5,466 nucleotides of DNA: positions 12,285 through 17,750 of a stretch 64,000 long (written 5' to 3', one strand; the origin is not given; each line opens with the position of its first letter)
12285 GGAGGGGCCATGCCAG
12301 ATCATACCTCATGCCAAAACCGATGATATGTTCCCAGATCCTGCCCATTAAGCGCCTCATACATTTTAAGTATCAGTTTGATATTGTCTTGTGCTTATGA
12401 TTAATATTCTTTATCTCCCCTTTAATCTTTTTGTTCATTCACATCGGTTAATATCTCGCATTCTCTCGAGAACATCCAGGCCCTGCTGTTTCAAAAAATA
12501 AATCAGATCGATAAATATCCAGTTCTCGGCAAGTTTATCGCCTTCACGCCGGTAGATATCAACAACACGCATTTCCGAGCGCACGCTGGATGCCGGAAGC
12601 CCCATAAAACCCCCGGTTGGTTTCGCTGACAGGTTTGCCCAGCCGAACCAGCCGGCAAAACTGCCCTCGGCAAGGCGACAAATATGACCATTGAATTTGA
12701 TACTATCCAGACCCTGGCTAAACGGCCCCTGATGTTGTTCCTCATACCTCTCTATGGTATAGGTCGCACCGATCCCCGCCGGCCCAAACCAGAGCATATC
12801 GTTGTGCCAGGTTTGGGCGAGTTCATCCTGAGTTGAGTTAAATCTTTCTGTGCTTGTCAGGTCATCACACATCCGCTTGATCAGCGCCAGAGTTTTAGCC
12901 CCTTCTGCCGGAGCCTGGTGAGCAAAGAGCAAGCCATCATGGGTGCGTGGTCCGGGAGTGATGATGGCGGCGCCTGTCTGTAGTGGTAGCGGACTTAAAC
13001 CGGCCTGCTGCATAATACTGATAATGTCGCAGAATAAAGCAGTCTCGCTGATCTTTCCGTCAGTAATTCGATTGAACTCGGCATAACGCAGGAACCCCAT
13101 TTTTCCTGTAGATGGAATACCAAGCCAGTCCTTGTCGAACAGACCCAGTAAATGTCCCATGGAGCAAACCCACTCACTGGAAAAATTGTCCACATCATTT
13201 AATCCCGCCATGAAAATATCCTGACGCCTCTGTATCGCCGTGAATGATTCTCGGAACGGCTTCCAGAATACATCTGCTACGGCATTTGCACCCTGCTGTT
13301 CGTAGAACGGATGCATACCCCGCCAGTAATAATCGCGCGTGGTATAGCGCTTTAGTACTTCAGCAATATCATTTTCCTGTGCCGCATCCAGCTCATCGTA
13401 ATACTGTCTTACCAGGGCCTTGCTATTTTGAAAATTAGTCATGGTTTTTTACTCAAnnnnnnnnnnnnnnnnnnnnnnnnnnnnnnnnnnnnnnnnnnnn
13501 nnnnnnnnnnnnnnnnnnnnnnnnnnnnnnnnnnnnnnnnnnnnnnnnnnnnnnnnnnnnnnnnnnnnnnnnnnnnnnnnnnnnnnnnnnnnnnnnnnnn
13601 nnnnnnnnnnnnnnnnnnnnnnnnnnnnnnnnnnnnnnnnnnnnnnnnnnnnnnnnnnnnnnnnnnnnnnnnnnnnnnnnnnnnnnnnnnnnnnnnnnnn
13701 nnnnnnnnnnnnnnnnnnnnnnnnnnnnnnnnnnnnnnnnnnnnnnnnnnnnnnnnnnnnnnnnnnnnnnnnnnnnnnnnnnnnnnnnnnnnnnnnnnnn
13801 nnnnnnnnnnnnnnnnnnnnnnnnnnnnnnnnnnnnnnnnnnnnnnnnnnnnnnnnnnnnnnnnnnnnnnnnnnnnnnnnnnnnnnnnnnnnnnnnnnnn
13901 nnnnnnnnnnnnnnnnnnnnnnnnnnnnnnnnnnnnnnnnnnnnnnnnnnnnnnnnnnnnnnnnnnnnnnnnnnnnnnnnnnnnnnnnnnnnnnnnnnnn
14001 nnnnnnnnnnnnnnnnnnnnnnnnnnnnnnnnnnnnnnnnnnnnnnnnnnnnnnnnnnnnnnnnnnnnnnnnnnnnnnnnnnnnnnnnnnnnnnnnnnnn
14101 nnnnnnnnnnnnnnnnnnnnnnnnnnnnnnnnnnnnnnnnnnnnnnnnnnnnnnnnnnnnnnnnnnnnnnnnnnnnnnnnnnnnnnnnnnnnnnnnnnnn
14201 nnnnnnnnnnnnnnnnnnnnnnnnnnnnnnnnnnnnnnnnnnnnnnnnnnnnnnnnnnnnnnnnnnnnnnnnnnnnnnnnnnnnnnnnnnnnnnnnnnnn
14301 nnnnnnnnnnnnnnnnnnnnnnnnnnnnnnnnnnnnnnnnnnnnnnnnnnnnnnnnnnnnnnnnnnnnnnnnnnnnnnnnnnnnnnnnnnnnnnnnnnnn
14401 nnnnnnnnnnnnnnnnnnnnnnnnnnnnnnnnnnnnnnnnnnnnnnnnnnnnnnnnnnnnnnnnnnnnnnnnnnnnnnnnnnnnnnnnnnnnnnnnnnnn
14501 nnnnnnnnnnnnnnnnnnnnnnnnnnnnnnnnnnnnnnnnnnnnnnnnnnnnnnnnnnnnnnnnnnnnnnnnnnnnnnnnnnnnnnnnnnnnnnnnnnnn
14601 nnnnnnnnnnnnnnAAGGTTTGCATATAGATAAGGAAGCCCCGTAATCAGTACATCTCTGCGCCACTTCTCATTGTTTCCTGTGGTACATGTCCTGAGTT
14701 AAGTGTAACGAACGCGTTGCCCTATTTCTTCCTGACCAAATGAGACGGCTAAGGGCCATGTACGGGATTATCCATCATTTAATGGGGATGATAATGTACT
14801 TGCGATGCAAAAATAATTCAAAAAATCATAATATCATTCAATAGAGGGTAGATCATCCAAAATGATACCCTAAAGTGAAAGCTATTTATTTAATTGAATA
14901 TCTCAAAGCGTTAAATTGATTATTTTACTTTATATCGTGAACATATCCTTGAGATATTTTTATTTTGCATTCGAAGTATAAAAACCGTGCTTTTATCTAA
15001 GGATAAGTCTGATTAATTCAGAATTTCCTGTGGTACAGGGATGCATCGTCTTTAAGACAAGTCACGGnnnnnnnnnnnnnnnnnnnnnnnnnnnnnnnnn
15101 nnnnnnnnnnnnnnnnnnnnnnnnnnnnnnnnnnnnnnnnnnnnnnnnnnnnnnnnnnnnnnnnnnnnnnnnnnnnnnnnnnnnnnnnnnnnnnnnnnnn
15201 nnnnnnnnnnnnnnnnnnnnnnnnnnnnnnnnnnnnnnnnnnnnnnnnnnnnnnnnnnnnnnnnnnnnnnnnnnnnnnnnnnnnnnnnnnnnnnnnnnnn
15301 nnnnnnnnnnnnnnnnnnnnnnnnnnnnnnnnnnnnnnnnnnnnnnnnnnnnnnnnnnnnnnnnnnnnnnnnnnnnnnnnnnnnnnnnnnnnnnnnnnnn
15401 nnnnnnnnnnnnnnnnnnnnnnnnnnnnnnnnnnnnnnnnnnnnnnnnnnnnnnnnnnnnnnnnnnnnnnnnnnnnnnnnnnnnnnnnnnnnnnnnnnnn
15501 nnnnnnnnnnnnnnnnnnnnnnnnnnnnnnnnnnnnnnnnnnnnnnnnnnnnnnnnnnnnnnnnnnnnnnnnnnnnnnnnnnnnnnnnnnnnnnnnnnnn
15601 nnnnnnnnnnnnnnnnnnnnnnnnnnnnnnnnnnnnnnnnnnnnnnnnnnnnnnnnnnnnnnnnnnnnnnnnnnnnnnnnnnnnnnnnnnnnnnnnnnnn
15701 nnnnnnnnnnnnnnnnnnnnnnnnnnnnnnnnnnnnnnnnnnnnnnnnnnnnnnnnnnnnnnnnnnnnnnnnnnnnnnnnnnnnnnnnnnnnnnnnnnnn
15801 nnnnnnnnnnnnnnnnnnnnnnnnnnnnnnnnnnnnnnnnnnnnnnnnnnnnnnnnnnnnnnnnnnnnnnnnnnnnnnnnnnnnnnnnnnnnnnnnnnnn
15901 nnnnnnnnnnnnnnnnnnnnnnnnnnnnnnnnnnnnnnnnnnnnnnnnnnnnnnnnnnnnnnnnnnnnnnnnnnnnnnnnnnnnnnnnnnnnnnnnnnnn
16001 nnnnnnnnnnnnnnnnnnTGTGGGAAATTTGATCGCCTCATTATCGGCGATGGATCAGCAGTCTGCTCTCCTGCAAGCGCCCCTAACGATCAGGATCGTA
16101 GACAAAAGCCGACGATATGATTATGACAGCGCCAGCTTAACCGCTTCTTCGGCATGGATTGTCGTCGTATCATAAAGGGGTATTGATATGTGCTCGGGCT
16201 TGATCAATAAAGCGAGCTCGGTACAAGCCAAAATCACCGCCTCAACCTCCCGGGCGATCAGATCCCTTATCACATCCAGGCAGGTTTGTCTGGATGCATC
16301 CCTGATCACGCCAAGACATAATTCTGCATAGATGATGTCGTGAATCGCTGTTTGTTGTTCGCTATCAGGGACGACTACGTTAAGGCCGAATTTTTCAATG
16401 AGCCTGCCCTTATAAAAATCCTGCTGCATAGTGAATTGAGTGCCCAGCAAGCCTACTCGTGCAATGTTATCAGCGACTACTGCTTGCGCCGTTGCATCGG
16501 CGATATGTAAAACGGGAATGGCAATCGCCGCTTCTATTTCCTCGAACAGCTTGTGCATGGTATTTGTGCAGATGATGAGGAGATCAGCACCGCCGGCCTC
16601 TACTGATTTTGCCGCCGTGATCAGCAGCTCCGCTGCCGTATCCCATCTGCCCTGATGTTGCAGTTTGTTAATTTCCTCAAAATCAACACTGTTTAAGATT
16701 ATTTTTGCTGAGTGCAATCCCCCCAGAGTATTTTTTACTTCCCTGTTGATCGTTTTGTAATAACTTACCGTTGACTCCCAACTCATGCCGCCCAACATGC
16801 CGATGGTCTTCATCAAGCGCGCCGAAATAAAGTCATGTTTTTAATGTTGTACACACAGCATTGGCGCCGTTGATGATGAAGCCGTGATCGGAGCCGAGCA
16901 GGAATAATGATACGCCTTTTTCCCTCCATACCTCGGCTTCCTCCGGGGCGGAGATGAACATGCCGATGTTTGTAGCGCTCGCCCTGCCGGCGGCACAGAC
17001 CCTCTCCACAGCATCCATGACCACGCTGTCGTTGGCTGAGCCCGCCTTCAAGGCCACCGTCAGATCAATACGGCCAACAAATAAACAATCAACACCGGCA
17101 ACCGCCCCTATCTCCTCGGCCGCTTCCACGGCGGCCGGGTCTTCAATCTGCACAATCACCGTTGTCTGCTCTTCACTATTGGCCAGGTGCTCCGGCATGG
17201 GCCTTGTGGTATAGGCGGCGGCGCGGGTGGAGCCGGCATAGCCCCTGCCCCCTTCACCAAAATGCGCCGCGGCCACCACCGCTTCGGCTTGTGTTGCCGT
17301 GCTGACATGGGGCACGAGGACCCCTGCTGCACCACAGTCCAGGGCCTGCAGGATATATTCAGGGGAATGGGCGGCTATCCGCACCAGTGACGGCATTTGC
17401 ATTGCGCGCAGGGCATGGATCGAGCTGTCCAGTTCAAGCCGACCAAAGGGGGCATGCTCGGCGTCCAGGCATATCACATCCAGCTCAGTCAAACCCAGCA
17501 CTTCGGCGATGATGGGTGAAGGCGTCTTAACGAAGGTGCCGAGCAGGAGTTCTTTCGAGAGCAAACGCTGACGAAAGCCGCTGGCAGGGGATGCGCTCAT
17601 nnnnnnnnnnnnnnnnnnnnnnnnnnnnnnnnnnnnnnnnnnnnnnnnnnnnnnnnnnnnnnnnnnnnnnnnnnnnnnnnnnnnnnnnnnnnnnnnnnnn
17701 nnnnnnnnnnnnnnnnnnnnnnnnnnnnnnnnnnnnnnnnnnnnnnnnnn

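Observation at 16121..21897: Six-gene minus-strand operon with an unusual enzyme combination: HisD-like dehydrogenase, LacI regulator, alpha/beta hydrolase, MetE-like methyltransferase fold, HpcH aldolase and Asp/Glu racemase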

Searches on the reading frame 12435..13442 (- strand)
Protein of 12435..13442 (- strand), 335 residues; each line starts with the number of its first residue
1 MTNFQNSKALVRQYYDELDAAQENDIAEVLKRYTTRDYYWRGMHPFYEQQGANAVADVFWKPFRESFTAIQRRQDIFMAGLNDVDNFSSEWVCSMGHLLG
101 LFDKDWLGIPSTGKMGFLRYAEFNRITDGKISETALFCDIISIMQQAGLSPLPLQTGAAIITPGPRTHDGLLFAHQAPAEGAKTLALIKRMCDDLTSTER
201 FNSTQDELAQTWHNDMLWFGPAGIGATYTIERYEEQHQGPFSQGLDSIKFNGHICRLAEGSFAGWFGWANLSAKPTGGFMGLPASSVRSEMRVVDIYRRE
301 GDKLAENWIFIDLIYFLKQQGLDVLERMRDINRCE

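Call 6: search_protein_families(library=pfam, proteins=[window:12435-13442:-])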
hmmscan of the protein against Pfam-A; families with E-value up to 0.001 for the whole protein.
window:12435-13442:- (335 aa): 2 families
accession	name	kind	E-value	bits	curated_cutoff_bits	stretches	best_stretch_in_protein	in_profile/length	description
PF07366.18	SnoaL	-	3.3e-16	59.7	28.4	2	271-319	77-125/126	SnoaL-like polyketide cyclase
PF12680.13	SnoaL_2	-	4.2e-09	37.4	27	1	11-133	1-101/102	SnoaL-like domain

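Call 24: search_protein_families(library=ncbifam, proteins=[window:12435-13442:-], max_evalue=0.001)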
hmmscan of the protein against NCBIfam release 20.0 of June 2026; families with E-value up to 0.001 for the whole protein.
window:12435-13442:- (335 aa): 1 family
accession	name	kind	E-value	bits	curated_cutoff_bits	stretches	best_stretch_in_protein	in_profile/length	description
TIGR02096.1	TIGR02096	subfamily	5e-05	23.6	97.1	0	93-148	74-129/129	ketosteroid isomerase-related protein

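Call 26: search_solved_structures(query=window:12435-13442:-, max_evalue=1)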
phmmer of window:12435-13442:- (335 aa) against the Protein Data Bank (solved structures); distinct sequences matched with E-value up to 1: 5.
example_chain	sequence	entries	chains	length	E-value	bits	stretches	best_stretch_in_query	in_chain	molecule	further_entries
5x7l_A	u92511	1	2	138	0.062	15.6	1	271-321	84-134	TsrD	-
4lgq_A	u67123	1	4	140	0.09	15.1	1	271-317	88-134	Putative polyketide cyclase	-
3kkg_A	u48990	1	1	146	0.1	14.9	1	92-147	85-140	Putative SnoaL-like polyketide cyclase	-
1l5x_A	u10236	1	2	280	0.17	14.2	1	69-128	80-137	Survival protein E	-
6hnn_A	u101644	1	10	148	0.57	12.4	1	100-149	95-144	Putative polyketide cyclase IdmH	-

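Call 61: find_homologous_proteins(query=window:12435-13442:-, max_evalue=1e-10)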
Query window:12435-13442:- (335 aa): 6336 proteins with E <= 1e-10 among 8000 candidates; the best 120 are listed.
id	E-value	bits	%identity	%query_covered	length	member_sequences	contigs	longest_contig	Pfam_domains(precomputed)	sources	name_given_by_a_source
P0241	4.4e-232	787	100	100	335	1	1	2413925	PF07366.19,PF12680.14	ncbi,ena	-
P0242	3.4e-173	594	74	99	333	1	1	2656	PF07366.19,PF12680.14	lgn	-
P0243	3.2e-172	590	75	99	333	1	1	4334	PF07366.19,PF12680.14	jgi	jgi:hypothetical protein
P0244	1.1e-170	585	74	99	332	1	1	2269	PF07366.19,PF12680.14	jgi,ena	-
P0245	2.9e-170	584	74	99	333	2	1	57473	PF07366.19,PF12680.14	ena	-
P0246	3.2e-170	584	74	99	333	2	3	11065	PF07366.19,PF12680.14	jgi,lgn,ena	-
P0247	1.1e-169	582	72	99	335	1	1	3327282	PF07366.19,PF12680.14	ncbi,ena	-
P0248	2.5e-169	581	74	99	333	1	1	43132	PF07366.19,PF12680.14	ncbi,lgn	-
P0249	8.1e-169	579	74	99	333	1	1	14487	PF07366.19,PF12680.14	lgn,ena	-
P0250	1.6e-168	578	73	99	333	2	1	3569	PF07366.19,PF12680.14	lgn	-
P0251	1.6e-168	578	74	99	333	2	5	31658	PF07366.19,PF12680.14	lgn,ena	-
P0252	2.6e-168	577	73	99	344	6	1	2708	PF07366.19,PF12680.14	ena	-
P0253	2.8e-168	577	73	99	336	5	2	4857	PF07366.19,PF12680.14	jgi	jgi:hypothetical protein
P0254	3.0e-168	577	72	100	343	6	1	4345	PF07366.19,PF12680.14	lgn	-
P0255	3.1e-168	577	74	99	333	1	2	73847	PF07366.19,PF12680.14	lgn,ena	-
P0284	9.0e-163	559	70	99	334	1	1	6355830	PF07366.19,PF12680.14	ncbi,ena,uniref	ncbi:nuclear transport factor 2 family protein [Candidatus Leptofilum sp.]|uniref:nuclear transport 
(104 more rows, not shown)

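Call 72: predict_structure(alignment_id=A3)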
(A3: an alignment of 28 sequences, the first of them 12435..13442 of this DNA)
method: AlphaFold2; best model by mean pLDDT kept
length: 335 residues; sequences in the alignment: 28
mean_pLDDT: 60.7   pTM: 0.51
mean pLDDT of the five models: 60.7, 57.4, 55.4, 54.4, 45.3
residues with pLDDT >= 90: 50; 70-90: 84; 50-70: 73; < 50: 128
segments of 3 or more residues with pLDDT < 50: 153-176, 183-185, 200-203, 207-271, 292-308
pLDDT, mean of each block of 10 residues (from residue 1): 79 94 92 95 67 92 87 72 72 78 83 77 88 83 70 39 31 45 50 49 48 33 28 37 31 22 30 56 66 42 40 65 67 52
secondary structure, 60 per line:
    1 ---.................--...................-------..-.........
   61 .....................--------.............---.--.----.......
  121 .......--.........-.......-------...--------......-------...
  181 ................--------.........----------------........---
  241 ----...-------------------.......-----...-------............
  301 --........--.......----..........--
elements in order: H4-20 H23-33 E34-41 H52-66 E67-81 E90-102 E114-127 E130-138 H140-146 H165-170 H178-196 H205-213 H230-237 E267-273 E289-300 E303-310 H313-319 H324-333

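Call 74: fold_search(model_id=the predicted structure, library=pdb)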
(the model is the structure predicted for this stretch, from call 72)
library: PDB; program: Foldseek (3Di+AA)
matches with E <= 10: 887; with E <= 0.001: 263
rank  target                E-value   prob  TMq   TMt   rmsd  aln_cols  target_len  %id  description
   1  6hnn_B                5.1e-08  1.00  0.33  0.75   3.3       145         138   15  Crystal structure of wild-type IdmH, a putative polyketide cyclase from Streptomyces antibioticus (released 2019-11-06)
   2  6hnn_A                5.1e-08  1.00  0.34  0.74   3.4       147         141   15  Crystal structure of wild-type IdmH, a putative polyketide cyclase from Streptomyces antibioticus (released 2019-11-06)
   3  6hnn_F                1.0e-07  1.00  0.33  0.74   3.3       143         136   15  Crystal structure of wild-type IdmH, a putative polyketide cyclase from Streptomyces antibioticus (released 2019-11-06)
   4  3kkg                  1.6e-07  1.00  0.38  0.82   3.1       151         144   18  Crystal structure of Putative SnoaL-like polyketide cyclase (YP_509242.1) from Jannaschia Sp. CCS1 at 1.40 A resolution (released 2009-12-01)
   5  6hnn_E                2.3e-07  1.00  0.34  0.75   3.2       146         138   15  Crystal structure of wild-type IdmH, a putative polyketide cyclase from Streptomyces antibioticus (released 2019-11-06)
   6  6hnn_D                3.2e-07  1.00  0.34  0.75   3.2       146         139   15  Crystal structure of wild-type IdmH, a putative polyketide cyclase from Streptomyces antibioticus (released 2019-11-06)
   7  3i0y_C                4.5e-07  1.00  0.35  0.80   3.2       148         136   17  Crystal structure of a putative polyketide cyclase (xcc0381) from xanthomonas campestris pv. campestris at 1.50 A reso (released 2009-07-21)
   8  5aii_B                1.2e-06  1.00  0.31  0.73   4.7       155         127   16  Discovery and characterization of thermophilic limonene-1,2-epoxide hydrolases from hot spring metagenomic libraries.  (released 2015-06-17)
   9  3i0y_B                1.6e-06  1.00  0.35  0.80   3.2       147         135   17  Crystal structure of a putative polyketide cyclase (xcc0381) from xanthomonas campestris pv. campestris at 1.50 A reso (released 2009-07-21)
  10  2gey_C                1.8e-06  1.00  0.33  0.68   4.2       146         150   15  Crystal Structure of AclR a putative hydroxylase from Streptomyces galilaeus (released 2006-07-18)
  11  2gey_A                1.8e-06  1.00  0.33  0.66   6.8       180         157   14  Crystal Structure of AclR a putative hydroxylase from Streptomyces galilaeus (released 2006-07-18)
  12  3i0y_A                2.3e-06  1.00  0.34  0.74   3.6       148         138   16  Crystal structure of a putative polyketide cyclase (xcc0381) from xanthomonas campestris pv. campestris at 1.50 A reso (released 2009-07-21)
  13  8yhm_A                2.3e-06  1.00  0.31  0.69   4.0       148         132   17  The structure of SdnG covalently binding with the cope rearrangement product (released 2025-10-22)
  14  7xsi_B                2.7e-06  1.00  0.31  0.68   4.1       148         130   18  SdnG, a Diels Alderase catalyzed the formation of norbornene skeleton in Sordarin biosynthetic pathway (released 2022-12-28)
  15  3ec9_B                3.0e-06  1.00  0.32  0.73   4.1       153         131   18  CRYSTAL STRUCTURE OF A NTF2-like protein (BTH_I0051) FROM BURKHOLDERIA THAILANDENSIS E264 AT 1.60 A RESOLUTION (released 2008-09-09)
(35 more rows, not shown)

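Call 92: find_encoding_contigs(protein=P0284, flank=10000, max_places=1)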
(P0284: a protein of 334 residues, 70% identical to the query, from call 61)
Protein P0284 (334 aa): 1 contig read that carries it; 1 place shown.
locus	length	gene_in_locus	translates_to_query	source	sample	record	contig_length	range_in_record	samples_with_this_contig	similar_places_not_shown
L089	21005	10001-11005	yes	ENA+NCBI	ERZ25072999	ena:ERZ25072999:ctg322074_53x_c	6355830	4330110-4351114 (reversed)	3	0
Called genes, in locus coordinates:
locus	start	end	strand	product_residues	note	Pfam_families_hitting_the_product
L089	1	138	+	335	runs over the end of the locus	PF07366:SnoaL, PF12680:SnoaL_2 (faint), PF07366:SnoaL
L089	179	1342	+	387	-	PF00465:Fe-ADH, PF13685:Fe-ADH_2, PF25137:ADH_Fe_C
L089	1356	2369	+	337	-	PF07366:SnoaL (faint), PF12680:SnoaL_2 (faint)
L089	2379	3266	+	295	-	PF00892:EamA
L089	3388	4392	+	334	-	PF00356:LacI, PF00532:Peripla_BP_1, PF13407:Peripla_BP_4 (weak), PF13377:Peripla_BP_3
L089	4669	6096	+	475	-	PF01547:SBP_bac_1, PF13416:SBP_bac_8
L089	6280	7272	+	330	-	PF07366:SnoaL, PF12680:SnoaL_2, PF07366:SnoaL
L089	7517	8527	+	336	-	PF00356:LacI, PF00532:Peripla_BP_1, PF13407:Peripla_BP_4, PF13377:Peripla_BP_3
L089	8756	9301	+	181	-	-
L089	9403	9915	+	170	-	PF07366:SnoaL, PF12680:SnoaL_2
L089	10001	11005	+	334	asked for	PF07366:SnoaL (weak), PF12680:SnoaL_2 (faint), PF07366:SnoaL (weak)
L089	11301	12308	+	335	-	PF01547:SBP_bac_1, PF13416:SBP_bac_8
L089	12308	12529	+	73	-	-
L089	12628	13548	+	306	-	PF07366:SnoaL, PF12680:SnoaL_2, PF14534:DUF4440 (faint), PF07366:SnoaL, PF12680:SnoaL_2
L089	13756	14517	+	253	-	PF03328:HpcH_HpaI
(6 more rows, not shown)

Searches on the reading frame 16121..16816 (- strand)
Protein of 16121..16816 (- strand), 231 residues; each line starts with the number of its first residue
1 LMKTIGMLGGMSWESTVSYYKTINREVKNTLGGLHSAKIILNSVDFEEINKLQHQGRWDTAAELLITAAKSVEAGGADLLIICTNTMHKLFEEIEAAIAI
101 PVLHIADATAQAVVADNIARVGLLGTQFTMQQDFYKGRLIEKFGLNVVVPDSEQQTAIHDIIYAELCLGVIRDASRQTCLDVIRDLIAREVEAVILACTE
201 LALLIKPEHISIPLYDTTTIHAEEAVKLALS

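Call 3: search_protein_families(library=pfam, proteins=[window:16121-16816:-])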
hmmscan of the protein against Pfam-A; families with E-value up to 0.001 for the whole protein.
window:16121-16816:- (231 aa): 1 family
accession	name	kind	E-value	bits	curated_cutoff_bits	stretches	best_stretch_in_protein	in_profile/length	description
PF01177.27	Asp_Glu_race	-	1.4e-45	156.1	31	1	8-225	1-211/211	Asp/Glu/Hydantoin racemase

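Call 4: search_protein_families(library=ncbifam, proteins=[window:16121-16816:-])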
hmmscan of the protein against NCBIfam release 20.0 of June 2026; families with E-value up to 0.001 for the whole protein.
window:16121-16816:- (231 aa): 5 families
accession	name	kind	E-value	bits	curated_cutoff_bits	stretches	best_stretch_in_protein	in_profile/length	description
NF007569.0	PRK10200.1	equivalog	1.9e-85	286.2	417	1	2-231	1-230/230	aspartate/glutamate racemase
TIGR00035.1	asp_race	subfamily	7.8e-73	244.9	93.1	1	1-230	1-228/236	amino acid racemase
NF052483.1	racemase_CuyB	equivalog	3.5e-34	118.7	190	1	5-228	1-224/225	cysteate racemase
NF002035.0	PRK00865.1-3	equivalog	3.9e-07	29.9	328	1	79-206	68-192/267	glutamate racemase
TIGR00067.1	glut_race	equivalog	1e-05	25.1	146.65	1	77-204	62-186/251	glutamate racemase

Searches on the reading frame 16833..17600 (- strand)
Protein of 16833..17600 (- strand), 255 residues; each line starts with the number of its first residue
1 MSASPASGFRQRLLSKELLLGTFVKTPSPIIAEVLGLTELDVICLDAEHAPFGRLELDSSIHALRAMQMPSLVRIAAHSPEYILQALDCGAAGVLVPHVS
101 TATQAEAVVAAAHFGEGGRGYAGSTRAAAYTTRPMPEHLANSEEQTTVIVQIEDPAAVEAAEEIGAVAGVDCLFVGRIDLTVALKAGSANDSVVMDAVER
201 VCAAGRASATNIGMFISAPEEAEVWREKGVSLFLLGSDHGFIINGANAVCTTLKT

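Call 3: search_protein_families(library=pfam, proteins=[window:16833-17600:-])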
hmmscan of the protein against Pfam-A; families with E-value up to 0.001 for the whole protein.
window:16833-17600:- (255 aa): 1 family
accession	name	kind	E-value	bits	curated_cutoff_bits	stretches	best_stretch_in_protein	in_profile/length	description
PF03328.21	HpcH_HpaI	-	4.4e-31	108.3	25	1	21-244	3-220/221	HpcH/HpaI aldolase/citrate lyase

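Call 4: search_protein_families(library=ncbifam, proteins=[window:16833-17600:-])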
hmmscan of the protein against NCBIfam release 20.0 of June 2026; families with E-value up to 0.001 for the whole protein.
window:16833-17600:- (255 aa): 4 families
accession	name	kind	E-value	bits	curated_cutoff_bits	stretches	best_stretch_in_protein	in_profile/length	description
NF007849.0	PRK10558.1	equivalog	1.4e-42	145.8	393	1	8-254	9-255/256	2-dehydro-3-deoxyglucarate aldolase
TIGR03239.1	GarL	equivalog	6.1e-42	143.9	406.75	1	9-252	3-246/249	2-dehydro-3-deoxyglucarate aldolase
TIGR02311.1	HpaI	equivalog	1.9e-35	122.5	368.8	1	9-253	3-248/249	4-hydroxy-2-oxoheptanedioate aldolase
NF007521.0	PRK10128.1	equivalog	4.5e-25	88.7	441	1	6-236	6-237/267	2-keto-3-deoxy-L-rhamnonate aldolase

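Call 15: search_solved_structures(query=window:16833-17600:-, max_evalue=0.001)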
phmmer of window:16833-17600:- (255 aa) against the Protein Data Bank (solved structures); distinct sequences matched with E-value up to 0.001: 22.
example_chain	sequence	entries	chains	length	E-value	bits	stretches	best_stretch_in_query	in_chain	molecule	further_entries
4mf4_A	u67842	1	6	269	2.3e-31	112.6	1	8-245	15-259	HpcH/HpaI aldolase/citrate lyase family protein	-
1dxe_A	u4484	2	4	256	4.9e-29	105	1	8-253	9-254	2-DEHYDRO-3-DEOXY-GALACTARATE ALDOLASE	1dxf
4tv5_A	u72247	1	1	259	2.5e-25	92.8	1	9-252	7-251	2-dehydro-3-deoxyglucarate aldolase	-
4tv6_A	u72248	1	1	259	6.5e-25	91.5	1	9-252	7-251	2-dehydro-3-deoxyglucarate aldolase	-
7v8t_A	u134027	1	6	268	8.2e-25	91.1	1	5-243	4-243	2,4-dihydroxyhept-2-ene-1,7-dioic acid aldolase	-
2vws_A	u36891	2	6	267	1.4e-22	83.9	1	3-238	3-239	YFAU, 2-KETO-3-DEOXY SUGAR ALDOLASE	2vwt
7et8_A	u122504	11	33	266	8.3e-22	81.3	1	8-246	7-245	4-hydroxy-2-oxoheptanedioate aldolase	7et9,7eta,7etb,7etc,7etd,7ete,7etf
4b5s_A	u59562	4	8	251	6.8e-21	78.3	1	9-250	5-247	4-HYDROXY-2-OXO-HEPTANE-1,7-DIOATE ALDOLASE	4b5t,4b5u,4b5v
2v5j_A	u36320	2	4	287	8e-21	78.1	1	8-250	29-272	2,4-DIHYDROXYHEPT-2-ENE-1,7-DIOIC ACID ALDOLASE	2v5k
4b5w_A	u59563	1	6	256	4.5e-20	75.6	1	9-250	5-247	4-HYDROXY-2-OXO-HEPTANE-1,7-DIOATE ALDOLASE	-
4b5x_A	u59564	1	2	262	1e-19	74.5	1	9-250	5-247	4-HYDROXY-2-OXO-HEPTANE-1,7-DIOATE ALDOLASE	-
1izc_A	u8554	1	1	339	1.4e-17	67.4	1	17-181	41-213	macrophomate synthase intermolecular Diels-Alderase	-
6r62_A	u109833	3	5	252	2e-16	63.6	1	21-238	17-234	HpcH/HpaI aldolase | hydroxyketoacid aldolase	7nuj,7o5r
7o5i_A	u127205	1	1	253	2.1e-16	63.6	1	21-238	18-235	HpcH/HpaI aldolase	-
8adq_A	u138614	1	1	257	2.2e-16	63.6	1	21-238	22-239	HpcH/HpaI aldolase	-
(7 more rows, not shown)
